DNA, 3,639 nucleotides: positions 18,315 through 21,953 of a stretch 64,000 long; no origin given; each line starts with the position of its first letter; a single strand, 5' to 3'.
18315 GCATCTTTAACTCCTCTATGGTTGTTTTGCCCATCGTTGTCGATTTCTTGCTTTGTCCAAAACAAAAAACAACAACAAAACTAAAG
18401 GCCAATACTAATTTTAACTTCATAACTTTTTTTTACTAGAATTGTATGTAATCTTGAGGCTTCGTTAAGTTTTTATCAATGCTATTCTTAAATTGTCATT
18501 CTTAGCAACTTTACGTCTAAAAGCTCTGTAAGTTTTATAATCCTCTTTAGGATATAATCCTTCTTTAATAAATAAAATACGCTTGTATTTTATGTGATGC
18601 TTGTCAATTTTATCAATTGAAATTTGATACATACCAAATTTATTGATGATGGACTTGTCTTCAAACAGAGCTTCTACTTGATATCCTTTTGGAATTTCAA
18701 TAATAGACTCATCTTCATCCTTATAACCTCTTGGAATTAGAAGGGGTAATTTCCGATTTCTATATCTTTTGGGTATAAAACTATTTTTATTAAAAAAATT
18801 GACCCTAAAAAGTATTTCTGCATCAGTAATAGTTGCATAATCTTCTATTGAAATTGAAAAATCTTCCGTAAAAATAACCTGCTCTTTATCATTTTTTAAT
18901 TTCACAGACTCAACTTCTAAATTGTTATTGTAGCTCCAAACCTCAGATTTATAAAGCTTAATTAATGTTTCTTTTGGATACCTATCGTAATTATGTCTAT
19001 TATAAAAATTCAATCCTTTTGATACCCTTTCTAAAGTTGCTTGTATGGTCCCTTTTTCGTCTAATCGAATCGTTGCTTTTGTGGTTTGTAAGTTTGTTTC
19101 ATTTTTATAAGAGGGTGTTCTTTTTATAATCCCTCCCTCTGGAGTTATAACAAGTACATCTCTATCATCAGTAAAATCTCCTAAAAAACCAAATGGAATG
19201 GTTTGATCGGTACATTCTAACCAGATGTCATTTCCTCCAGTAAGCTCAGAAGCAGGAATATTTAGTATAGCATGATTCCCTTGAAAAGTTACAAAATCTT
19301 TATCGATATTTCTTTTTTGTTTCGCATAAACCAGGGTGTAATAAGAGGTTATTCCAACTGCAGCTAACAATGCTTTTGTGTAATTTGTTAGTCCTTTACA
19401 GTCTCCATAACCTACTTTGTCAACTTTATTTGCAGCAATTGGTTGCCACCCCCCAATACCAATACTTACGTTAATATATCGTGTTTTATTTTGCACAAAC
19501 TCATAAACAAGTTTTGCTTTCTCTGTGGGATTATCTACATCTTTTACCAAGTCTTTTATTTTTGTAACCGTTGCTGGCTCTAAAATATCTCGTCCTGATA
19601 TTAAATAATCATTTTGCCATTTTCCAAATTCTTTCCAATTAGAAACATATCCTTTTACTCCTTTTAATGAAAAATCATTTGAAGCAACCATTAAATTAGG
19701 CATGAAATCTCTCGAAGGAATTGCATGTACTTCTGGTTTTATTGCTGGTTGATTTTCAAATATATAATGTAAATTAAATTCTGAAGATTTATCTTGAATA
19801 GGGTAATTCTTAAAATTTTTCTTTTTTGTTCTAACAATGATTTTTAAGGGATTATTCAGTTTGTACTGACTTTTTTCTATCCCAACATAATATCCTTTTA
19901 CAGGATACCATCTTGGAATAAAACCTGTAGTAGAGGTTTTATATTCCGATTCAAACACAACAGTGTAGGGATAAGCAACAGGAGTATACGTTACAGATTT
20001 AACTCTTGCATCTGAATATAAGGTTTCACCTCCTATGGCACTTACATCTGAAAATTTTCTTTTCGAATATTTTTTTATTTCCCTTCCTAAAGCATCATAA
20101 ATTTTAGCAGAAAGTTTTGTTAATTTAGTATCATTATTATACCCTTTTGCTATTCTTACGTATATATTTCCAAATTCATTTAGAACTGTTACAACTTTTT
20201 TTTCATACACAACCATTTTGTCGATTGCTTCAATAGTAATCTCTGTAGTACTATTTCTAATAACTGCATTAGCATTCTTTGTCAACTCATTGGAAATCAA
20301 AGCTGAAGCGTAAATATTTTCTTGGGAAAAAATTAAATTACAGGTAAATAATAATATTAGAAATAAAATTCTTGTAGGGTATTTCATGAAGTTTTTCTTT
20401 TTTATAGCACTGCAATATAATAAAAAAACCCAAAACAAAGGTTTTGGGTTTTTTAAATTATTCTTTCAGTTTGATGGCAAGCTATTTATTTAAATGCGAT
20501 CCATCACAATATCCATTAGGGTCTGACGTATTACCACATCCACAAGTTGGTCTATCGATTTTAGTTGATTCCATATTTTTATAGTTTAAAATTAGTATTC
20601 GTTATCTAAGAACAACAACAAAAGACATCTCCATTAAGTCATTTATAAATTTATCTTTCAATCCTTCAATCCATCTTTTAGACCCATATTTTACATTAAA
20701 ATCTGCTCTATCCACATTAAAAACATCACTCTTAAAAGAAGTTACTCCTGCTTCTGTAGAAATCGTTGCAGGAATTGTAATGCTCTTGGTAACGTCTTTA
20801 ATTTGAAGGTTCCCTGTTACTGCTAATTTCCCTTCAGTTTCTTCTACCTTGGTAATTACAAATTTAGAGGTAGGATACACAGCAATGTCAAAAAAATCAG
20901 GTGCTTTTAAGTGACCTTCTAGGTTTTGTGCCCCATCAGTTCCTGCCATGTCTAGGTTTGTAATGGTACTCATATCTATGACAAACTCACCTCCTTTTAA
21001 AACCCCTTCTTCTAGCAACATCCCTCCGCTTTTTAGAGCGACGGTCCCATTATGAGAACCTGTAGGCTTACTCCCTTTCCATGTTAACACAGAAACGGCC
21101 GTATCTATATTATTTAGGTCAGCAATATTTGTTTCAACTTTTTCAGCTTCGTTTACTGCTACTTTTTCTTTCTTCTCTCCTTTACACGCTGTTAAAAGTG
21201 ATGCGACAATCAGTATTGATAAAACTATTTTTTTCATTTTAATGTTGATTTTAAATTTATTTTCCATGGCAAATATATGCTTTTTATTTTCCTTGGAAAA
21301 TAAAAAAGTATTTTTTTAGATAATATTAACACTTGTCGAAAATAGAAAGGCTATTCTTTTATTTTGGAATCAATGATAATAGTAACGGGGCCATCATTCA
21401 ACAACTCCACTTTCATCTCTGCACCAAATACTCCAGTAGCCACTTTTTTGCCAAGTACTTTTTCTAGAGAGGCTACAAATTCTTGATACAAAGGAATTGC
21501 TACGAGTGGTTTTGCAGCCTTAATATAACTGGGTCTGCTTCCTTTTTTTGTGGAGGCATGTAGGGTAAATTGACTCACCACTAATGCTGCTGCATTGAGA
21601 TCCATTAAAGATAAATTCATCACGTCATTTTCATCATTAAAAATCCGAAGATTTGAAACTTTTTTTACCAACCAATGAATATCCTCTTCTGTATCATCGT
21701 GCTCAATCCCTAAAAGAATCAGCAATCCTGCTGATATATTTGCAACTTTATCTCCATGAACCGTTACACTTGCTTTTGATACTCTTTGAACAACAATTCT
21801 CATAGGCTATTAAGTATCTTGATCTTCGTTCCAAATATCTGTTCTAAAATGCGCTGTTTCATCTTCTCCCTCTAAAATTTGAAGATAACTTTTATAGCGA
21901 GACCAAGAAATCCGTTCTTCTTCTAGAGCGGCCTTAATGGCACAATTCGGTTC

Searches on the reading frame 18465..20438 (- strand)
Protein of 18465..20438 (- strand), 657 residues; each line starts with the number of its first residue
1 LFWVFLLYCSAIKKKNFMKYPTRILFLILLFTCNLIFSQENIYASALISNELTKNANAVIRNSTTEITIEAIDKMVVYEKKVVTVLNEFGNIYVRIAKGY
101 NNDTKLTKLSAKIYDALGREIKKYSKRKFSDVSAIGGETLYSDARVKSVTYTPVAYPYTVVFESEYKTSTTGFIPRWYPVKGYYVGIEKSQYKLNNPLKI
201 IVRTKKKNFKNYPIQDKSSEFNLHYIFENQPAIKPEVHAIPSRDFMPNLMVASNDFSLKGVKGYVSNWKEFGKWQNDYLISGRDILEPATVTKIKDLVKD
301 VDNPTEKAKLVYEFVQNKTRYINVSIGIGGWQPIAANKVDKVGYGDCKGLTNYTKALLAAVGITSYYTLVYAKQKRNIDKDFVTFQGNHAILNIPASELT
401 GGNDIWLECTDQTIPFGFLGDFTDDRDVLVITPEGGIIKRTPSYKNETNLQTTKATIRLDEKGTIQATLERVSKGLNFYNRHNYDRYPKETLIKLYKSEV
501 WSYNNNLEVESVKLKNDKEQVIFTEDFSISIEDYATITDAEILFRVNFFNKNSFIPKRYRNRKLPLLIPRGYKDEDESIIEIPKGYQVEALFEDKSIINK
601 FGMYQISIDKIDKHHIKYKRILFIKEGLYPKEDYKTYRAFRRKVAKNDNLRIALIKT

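Call 3: search_protein_families(library=pfam, proteins=[window:18465-20438:-], max_evalue=1)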
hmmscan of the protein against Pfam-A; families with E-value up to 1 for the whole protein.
window:18465-20438:- (657 aa): 4 families
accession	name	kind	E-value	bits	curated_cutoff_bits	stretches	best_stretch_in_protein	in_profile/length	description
PF12969.12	DUF3857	-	3.7e-13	50.3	24.6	1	75-205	5-140/170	Domain of Unknown Function with PDB structure (DUF3857)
PF12970.12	DUF3858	-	1.3e-05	25.7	27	1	561-644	24-106/116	Domain of Unknown Function with PDB structure (DUF3858)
PF01841.26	Transglut_core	-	0.0008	20.1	23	1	296-391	6-93/108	Transglutaminase-like superfamily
PF01263.26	Aldose_epim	-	0.002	18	27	1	375-517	146-289/299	Aldose 1-epimerase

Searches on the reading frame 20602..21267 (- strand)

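Call 3: search_protein_families(library=pfam, proteins=[window:20602-21267:-], max_evalue=1)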
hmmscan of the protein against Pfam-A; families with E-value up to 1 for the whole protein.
window:20602-21267:- (221 aa): 1 family
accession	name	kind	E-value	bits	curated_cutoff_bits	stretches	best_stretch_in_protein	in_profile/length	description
PF04264.18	YceI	-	3.3e-23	83.2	23.7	1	54-218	3-148/150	YceI-like domain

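Call 4: search_protein_families(library=ncbifam, proteins=[window:20602-21267:-], max_evalue=1)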
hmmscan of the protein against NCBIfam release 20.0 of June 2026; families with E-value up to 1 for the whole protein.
window:20602-21267:- (221 aa): 9 families
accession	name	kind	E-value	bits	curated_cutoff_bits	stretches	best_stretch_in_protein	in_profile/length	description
NF002994.0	PRK03757.1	equivalog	1.8e-09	37.6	232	1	117-171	88-143/191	YceI family protein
NF041193.1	lipo_SP0191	subfamily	0.013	15.5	75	1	11-55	1-44/190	SP0191 family lipoprotein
NF047669.1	LIC13354_fam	subfamily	0.024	14.9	130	1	56-131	23-97/174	LIC13354 family exoprotein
NF047408.1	SA0632_fam_LP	equivalog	0.028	14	70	1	11-46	1-36/68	SA0632 family lipoprotein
TIGR02722.1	lp_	equivalog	0.045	13.8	110.55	1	12-60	1-48/189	penicillin-binding protein activator LpoB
TIGR04312.1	choice_anch_B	subfamily_domain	0.049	12.9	100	0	43-77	258-292/364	choice-of-anchor B family protein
NF050142.1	PG1828_fam_lipo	equivalog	0.09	13.5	50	1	11-40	1-32/59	PG1828 family lipoprotein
NF046038.1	NGK_0946_fam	subfamily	0.12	12.9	45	1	11-40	1-33/102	NGK_0946 family protein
NF033802.1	AimP_fam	subfamily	0.34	11.2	35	1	11-25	1-15/43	lysogeny pheromone AimP family peptide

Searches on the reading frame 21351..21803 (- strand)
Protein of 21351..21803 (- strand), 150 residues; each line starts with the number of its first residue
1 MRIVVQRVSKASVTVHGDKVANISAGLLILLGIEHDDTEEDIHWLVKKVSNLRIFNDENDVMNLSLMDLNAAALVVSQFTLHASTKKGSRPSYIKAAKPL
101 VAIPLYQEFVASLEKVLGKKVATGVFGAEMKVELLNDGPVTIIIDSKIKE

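Call 3: search_protein_families(library=pfam, proteins=[window:21351-21803:-], max_evalue=1)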
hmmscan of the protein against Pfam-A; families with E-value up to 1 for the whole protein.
window:21351-21803:- (150 aa): 1 family
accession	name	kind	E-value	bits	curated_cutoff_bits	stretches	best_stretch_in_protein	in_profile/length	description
PF02580.21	Tyr_Deacylase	-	4.1e-59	199.5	25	1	2-145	1-144/144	D-Tyr-tRNA(Tyr) deacylase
